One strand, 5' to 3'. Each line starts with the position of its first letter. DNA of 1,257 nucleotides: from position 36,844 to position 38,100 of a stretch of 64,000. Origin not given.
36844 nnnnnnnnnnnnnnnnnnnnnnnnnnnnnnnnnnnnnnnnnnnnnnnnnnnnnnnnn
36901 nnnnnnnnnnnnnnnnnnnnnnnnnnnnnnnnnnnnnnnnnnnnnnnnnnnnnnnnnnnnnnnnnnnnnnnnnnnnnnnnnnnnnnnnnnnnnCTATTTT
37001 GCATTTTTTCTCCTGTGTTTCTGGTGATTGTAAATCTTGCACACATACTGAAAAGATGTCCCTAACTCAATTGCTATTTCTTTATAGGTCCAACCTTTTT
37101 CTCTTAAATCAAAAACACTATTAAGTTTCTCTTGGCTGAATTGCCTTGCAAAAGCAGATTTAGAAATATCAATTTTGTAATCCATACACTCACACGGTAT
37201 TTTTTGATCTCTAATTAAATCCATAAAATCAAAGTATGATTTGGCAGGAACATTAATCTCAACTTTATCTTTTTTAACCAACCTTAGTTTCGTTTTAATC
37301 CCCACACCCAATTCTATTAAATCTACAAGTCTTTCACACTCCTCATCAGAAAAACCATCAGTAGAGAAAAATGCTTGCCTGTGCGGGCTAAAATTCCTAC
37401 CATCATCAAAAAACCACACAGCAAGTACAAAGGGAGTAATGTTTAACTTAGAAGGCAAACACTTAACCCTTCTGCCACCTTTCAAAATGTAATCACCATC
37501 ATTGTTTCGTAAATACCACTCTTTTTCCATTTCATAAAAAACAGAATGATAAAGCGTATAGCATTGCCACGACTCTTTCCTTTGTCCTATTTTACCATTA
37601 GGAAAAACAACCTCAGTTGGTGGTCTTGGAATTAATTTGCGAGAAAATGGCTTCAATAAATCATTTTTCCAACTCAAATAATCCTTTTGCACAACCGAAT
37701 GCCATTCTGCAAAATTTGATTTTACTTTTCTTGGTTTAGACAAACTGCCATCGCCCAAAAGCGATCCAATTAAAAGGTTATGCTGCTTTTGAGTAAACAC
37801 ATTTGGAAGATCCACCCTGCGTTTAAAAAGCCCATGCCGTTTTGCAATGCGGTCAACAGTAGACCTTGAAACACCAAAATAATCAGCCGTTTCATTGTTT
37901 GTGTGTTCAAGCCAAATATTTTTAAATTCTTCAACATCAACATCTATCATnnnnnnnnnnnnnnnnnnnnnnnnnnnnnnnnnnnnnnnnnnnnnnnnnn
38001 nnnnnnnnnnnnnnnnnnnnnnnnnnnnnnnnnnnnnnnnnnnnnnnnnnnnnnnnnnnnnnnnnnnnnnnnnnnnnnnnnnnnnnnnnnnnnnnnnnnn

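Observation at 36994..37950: Free-standing two-motif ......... homing endonuclease inside the glycan island, overlapping its neighbour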

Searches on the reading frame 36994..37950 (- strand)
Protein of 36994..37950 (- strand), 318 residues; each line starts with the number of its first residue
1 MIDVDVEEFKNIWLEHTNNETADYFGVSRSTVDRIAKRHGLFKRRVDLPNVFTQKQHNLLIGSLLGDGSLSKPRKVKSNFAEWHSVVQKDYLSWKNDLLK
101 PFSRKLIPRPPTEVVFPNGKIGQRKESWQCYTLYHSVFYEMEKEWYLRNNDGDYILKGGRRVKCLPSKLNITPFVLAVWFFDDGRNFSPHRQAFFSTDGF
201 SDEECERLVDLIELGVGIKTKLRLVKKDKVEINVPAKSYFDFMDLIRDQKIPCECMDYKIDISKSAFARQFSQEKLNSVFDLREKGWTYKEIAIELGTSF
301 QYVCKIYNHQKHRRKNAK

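Call 3: search_protein_families(library=pfam, proteins=[window:36994-37950:-], max_evalue=1)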
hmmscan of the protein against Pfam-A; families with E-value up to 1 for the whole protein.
window:36994-37950:- (318 aa): 13 families
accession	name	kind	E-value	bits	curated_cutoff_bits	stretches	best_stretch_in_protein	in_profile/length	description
PF03161.18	LAGLIDADG_2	-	1.2e-20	74.6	25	1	59-236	3-162/168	LAGLIDADG DNA endonuclease family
PF13384.12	HTH_23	-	9.3e-10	38.5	24.6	2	275-309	7-40/50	Homeodomain-like domain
PF02796.21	HTH_7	-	7.7e-06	26.4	23.8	1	272-299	7-34/45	Helix-turn-helix domain of resolvase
PF04545.22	Sigma70_r4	-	2.7e-05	24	24.1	2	15-38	20-43/50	Sigma-70, region 4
PF08281.18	Sigma70_r4_2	-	3.6e-05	23.8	25.7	1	279-299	18-39/54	Sigma-70, region 4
PF13518.12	HTH_28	-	0.00012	22.5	25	1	275-303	2-29/52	Helix-turn-helix domain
PF12728.13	HTH_17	-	0.0033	18.1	27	1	17-42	3-28/51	Helix-turn-helix domain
PF13545.12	HTH_Crp_2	-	0.017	15.5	27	1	12-38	19-45/70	Crp-like helix-turn-helix domain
PF01381.28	HTH_3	-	0.035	14.6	23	0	17-35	11-29/55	Helix-turn-helix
PF15978.11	TnsD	-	0.043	13.3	32.4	0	282-315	194-228/355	Tn7-like transposition protein D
PF20432.4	Xre-like-HTH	-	0.06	14.1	25.8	1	17-43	25-51/63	Antitoxin Xre-like helix-turn-helix domain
PF24964.1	DUF7769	-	0.13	12.4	27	1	17-39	26-48/55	Domain of unknown function (DUF7769)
PF13613.12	HTH_Tnp_4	-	0.14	12.2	27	0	22-36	26-40/53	Helix-turn-helix of DDE superfamily endonuclease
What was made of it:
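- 36994..37950 (-): Free-standing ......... homing endonuclease gene, 318 aa (HTH - I-SceI-like core - HTH). Pfam PF03161 E=1.2e-20 (call 3).
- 37837..37935 (-): N-terminal three-helix HTH (residues ~6-38). Sigma70_r4 E=2.7e-5 and HTH_17 E=3e-3 (call 3).
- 37171..37791 (-): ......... double-motif catalytic core (residues ~54-260). PF03161 covers residues 59-236 (call 3).
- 37021..37143 (-): C-terminal three-helix HTH (residues ~270-310). HTH_23 E=9e-10, HTH_7 E=8e-6, Sigma70_r4_2 E=4e-5 (call 3).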

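Call 4: search_protein_families(library=phrogs, proteins=[window:36994-37950:-], max_evalue=0.1)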
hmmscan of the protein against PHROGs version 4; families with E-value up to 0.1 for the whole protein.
window:36994-37950:- (318 aa): 27 families (the best 25 are shown)
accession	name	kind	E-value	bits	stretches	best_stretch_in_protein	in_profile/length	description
phrog_11023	-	DNA, RNA and nucleotide metabolism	4.1e-20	73.3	1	52-261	3-181/185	homing endonuclease with LAGLIDADG motif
phrog_9759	-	DNA, RNA and nucleotide metabolism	5.4e-10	40.7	1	12-101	14-103/242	DNA binding protein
phrog_11376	-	unknown function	4.6e-08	34.4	1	266-317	38-89/134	-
phrog_3855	-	DNA, RNA and nucleotide metabolism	1.9e-05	26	1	269-311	62-104/115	HTH DNA binding protein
phrog_6223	-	transcription regulation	0.00012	23.1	1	283-308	14-39/73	transcriptional repressor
phrog_125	-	DNA, RNA and nucleotide metabolism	0.00018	22.1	0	15-43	179-207/254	DNA invertase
phrog_20467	-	DNA, RNA and nucleotide metabolism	0.00033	21.5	0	272-310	64-102/112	HNH endonuclease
phrog_5229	-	unknown function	0.00041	21.4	0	4-45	69-111/127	-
phrog_4779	-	transcription regulation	0.00061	21.3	0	282-316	11-45/98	transcriptional regulator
phrog_6831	-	transcription regulation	0.00086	20.3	1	279-308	11-40/68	transcriptional regulator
phrog_59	-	DNA, RNA and nucleotide metabolism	0.0024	18.3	0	16-39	247-270/423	HNH endonuclease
phrog_664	-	DNA, RNA and nucleotide metabolism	0.0034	18.2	0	16-43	53-80/210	DNA binding protein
phrog_7168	-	DNA, RNA and nucleotide metabolism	0.005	17.3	0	17-44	241-268/284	homing endonuclease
phrog_7140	-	DNA, RNA and nucleotide metabolism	0.009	15.8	1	2-48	244-290/423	intron encoded nuclease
phrog_323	-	transcription regulation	0.0092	16.6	0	268-308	94-133/319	transcriptional regulator, D5-like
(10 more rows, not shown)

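Call 6: search_dna_similar(query=window:36994-37950:-, collection=phages, mode=protein, max_rows=40)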
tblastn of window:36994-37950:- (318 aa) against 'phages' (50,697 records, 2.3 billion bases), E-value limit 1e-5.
No match.
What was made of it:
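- Closest known: phrog_11023 and the metagenomic HTH-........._2-HTH family. Different: None is in the phage GenBank collection at tblastn E<=1e-5 (call 6).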

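Call 7: find_homologous_proteins(query=window:36994-37950:-)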
Query window:36994-37950:- (318 aa): 31 proteins with E <= 0.001 among 873 candidates.
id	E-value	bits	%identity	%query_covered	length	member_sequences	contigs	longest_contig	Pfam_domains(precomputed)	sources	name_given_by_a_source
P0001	2.1e-218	742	100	100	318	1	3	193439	PF13384.13,PF03161.19,PF02796.22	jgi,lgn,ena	-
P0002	1.7e-134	466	65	98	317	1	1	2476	PF13384.13,PF03161.19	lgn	-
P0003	8.3e-109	382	53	99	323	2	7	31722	PF13384.13,PF03161.19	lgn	-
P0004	1.6e-108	381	55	98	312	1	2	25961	PF13384.13,PF13518.13,PF03161.19,PF02796.22,PF08281.19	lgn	-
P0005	1.6e-103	364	53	98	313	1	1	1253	PF03161.19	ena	-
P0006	1.6e-55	207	39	95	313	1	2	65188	PF01047.29,PF13412.13,PF08279.19,PF03161.19,PF13542.13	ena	-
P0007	9.5e-52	194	41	80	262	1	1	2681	PF03161.19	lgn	-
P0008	1.9e-48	183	41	81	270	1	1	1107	PF03161.19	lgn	-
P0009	9.0e-37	145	33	91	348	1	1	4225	PF03161.19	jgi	jgi:hypothetical protein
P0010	7.4e-33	132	34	82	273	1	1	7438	PF03161.19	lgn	-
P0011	2.4e-32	130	36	80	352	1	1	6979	PF05265.21,PF03161.19,PF02796.22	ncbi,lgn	-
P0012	8.0e-32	129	40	62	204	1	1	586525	PF03161.19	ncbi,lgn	-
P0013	3.4e-25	107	31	81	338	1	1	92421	PF03161.19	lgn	-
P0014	1.3e-12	66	30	55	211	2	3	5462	PF03161.19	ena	-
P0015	5.2e-12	64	32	66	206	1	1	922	PF03161.19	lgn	-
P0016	6.7e-11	60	32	67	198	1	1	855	PF03161.19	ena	-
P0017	1.7e-10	59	31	66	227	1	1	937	PF03161.19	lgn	-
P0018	3.6e-10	58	30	64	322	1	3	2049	PF05443.18,PF03161.19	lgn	-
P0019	1.2e-9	56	29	66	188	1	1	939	PF03161.19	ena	-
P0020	2.0e-9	55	31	51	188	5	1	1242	PF03161.19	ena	-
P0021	5.5e-9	54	29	64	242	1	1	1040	PF03161.19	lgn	-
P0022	7.8e-8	50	30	65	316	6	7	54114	PF05443.18,PF03161.19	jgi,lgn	jgi:hypothetical protein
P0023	1.2e-7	49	32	66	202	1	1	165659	PF03161.19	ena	-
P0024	1.5e-7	49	27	65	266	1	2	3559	PF03161.19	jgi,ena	-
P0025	1.8e-6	45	31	66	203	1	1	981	PF03161.19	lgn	-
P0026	3.0e-6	45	30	66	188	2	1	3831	PF03161.19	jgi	-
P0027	6.2e-6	44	30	66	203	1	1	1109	PF03161.19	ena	-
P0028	1.5e-5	42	31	45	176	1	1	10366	PF03161.19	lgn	-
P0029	1.8e-5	42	29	54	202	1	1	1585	PF03161.19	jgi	jgi:hypothetical protein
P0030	2.0e-4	39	26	57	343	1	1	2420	PF03161.19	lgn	-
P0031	4.8e-4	37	29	57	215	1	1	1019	PF03161.19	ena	-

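Call 9: find_encoding_contigs(protein=P0001, flank=10000, max_places=4)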
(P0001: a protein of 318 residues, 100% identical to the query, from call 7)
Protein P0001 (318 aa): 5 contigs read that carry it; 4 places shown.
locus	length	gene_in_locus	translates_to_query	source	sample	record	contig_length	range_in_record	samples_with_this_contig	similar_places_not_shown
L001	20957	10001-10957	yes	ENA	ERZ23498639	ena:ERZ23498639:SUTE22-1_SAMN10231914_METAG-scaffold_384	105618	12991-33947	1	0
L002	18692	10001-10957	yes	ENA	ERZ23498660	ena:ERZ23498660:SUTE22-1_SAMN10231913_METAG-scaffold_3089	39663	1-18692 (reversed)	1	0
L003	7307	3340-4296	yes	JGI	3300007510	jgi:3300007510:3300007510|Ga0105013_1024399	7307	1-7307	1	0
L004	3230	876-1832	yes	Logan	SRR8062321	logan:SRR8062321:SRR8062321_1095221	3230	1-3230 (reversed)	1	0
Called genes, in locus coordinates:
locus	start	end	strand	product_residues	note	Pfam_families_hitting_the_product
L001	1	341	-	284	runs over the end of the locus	-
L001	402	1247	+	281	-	PF03102:NeuB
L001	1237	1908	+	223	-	PF02348:CTP_transf_3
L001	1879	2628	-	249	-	-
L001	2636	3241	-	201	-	PF13578:Methyltransf_24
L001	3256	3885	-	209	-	-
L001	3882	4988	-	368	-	PF00890:FAD_binding_2 (weak), PF01266:DAO (weak), PF12831:FAD_oxidored (weak), PF13450:NAD_binding_8, PF03275:GLF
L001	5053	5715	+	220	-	-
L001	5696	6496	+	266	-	-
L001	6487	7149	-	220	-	PF03407:Nucleotid_trans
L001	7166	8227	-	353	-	-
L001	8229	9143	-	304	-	PF13489:Methyltransf_23, PF08242:Methyltransf_12 (weak)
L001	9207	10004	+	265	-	-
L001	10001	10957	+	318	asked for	PF02796:HTH_7 (faint), PF13384:HTH_23 (faint), PF03161:LAGLIDADG_2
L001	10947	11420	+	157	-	-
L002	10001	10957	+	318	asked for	PF02796:HTH_7 (faint), PF13384:HTH_23 (faint), PF03161:LAGLIDADG_2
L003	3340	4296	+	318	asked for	PF02796:HTH_7 (faint), PF13384:HTH_23 (faint), PF03161:LAGLIDADG_2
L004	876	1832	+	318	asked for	PF02796:HTH_7 (faint), PF13384:HTH_23 (faint), PF03161:LAGLIDADG_2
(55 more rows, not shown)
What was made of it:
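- The identical 318-aa protein is called on five contigs, from four samples (call 9).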

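Call 10: find_encoding_contigs(protein=P0003, flank=10000, max_places=4)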
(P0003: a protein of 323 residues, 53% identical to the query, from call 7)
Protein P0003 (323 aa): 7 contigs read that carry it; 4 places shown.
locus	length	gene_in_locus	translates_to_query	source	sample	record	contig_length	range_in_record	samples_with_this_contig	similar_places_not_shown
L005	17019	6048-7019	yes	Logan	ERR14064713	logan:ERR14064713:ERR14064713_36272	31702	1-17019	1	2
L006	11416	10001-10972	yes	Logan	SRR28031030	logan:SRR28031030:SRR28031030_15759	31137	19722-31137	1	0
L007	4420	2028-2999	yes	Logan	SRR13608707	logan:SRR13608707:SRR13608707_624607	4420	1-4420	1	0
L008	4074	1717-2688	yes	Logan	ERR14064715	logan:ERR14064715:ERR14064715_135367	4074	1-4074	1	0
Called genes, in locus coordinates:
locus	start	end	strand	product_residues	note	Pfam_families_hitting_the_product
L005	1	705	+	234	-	?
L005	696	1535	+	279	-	-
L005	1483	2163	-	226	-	PF00535:Glycos_transf_2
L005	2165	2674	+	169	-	PF04664:OGFr_N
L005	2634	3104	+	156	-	-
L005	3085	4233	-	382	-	PF14311:DUF4379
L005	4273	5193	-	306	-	PF13489:Methyltransf_23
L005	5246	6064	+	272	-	-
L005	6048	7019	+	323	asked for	PF13384:HTH_23 (faint), PF03161:LAGLIDADG_2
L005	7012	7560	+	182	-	-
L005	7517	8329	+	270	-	PF00535:Glycos_transf_2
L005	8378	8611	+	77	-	-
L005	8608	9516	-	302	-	-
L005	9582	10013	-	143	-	-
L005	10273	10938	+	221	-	-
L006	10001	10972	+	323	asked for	PF13384:HTH_23 (faint), PF03161:LAGLIDADG_2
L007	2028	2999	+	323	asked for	PF13384:HTH_23 (faint), PF03161:LAGLIDADG_2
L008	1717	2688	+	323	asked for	PF13384:HTH_23 (faint), PF03161:LAGLIDADG_2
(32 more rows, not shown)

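Call 11: find_encoding_contigs(protein=P0004, flank=10000, max_places=4)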
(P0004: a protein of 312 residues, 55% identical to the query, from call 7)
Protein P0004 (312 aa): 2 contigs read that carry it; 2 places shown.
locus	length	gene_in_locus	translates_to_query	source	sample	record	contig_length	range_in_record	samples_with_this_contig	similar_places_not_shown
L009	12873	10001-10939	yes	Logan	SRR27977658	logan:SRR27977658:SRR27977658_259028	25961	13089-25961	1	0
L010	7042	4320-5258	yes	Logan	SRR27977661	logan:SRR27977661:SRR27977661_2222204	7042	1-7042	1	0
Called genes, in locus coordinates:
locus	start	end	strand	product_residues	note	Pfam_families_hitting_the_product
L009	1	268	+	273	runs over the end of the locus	-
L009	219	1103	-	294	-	PF05212:DUF707 (faint)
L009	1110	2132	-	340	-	PF13489:Methyltransf_23, PF05219:DREV (weak), PF08241:Methyltransf_11, PF08242:Methyltransf_12, PF13649:Methyltransf_25 (faint), PF13847:Methyltransf_31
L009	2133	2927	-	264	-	-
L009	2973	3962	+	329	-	PF08241:Methyltransf_11 (faint), PF13489:Methyltransf_23, PF13847:Methyltransf_31 (faint), PF08242:Methyltransf_12 (weak)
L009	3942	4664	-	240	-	-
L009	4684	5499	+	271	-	-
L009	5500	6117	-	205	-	-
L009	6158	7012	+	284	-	-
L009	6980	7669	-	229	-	PF00535:Glycos_transf_2 (weak)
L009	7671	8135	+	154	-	-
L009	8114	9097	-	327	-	PF05219:DREV (weak), PF13489:Methyltransf_23, PF08241:Methyltransf_11 (weak), PF08242:Methyltransf_12 (weak), PF13649:Methyltransf_25 (faint), PF13847:Methyltransf_31 (faint)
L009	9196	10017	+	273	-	-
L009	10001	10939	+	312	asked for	PF02796:HTH_7 (faint), PF08281:Sigma70_r4_2 (faint), PF13384:HTH_23 (faint), PF13518:HTH_28 (faint), PF03161:LAGLIDADG_2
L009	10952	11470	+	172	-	-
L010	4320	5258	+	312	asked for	PF02796:HTH_7 (faint), PF08281:Sigma70_r4_2 (faint), PF13384:HTH_23 (faint), PF13518:HTH_28 (faint), PF03161:LAGLIDADG_2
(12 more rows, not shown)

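Call 15: find_encoding_contigs(protein=P0006, flank=10000, max_places=2)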
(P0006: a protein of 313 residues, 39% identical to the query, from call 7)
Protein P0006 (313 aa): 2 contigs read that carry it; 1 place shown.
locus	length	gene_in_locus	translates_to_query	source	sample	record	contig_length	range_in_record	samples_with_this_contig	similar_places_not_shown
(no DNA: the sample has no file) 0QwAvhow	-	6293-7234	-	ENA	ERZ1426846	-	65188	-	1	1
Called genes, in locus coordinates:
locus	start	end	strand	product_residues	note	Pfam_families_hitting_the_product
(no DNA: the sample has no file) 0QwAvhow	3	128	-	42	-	?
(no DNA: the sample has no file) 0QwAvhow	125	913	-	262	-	PF02709:Glyco_transf_7C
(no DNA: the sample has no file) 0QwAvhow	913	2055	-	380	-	PF05219:DREV (weak), PF13489:Methyltransf_23, PF08241:Methyltransf_11, PF08242:Methyltransf_12 (weak), PF13649:Methyltransf_25 (faint), PF13847:Methyltransf_31 (weak)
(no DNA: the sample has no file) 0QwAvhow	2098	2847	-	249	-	-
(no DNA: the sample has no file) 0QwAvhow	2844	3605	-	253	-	-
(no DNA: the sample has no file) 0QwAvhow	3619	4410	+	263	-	PF02434:Fringe (weak)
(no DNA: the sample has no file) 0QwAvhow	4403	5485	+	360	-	PF02434:Fringe (weak)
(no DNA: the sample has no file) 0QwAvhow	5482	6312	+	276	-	-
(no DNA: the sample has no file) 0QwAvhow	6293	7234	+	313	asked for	PF01047:MarR (faint), PF08279:HTH_11 (faint), PF13542:HTH_Tnp_ISL3 (faint), PF13412:HTH_24 (faint), PF03161:LAGLIDADG_2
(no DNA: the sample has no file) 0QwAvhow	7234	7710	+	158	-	-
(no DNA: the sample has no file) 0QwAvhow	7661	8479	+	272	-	PF00535:Glycos_transf_2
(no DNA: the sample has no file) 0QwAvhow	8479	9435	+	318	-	-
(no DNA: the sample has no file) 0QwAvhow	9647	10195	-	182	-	-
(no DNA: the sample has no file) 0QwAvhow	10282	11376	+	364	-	PF13450:NAD_binding_8, PF03275:GLF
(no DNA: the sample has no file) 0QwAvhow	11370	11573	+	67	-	-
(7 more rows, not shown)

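Call 16: find_encoding_contigs(protein=P0002, flank=10000, max_places=2)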
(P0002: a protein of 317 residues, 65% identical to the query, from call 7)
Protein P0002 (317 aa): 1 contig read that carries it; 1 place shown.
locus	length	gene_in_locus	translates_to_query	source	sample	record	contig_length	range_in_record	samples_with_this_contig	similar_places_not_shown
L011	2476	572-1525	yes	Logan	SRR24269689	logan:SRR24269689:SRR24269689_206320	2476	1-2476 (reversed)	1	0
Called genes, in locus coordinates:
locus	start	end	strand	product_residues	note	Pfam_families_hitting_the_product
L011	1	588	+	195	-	?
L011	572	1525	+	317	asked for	PF13384:HTH_23 (faint), PF03161:LAGLIDADG_2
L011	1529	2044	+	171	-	-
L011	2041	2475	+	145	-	?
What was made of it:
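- P0001-P0006, at 39-65% identity (calls 9-11, 15, 16). It sits at the same position in six lineages down to 39% identity (calls 10, 11, 15, 16).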
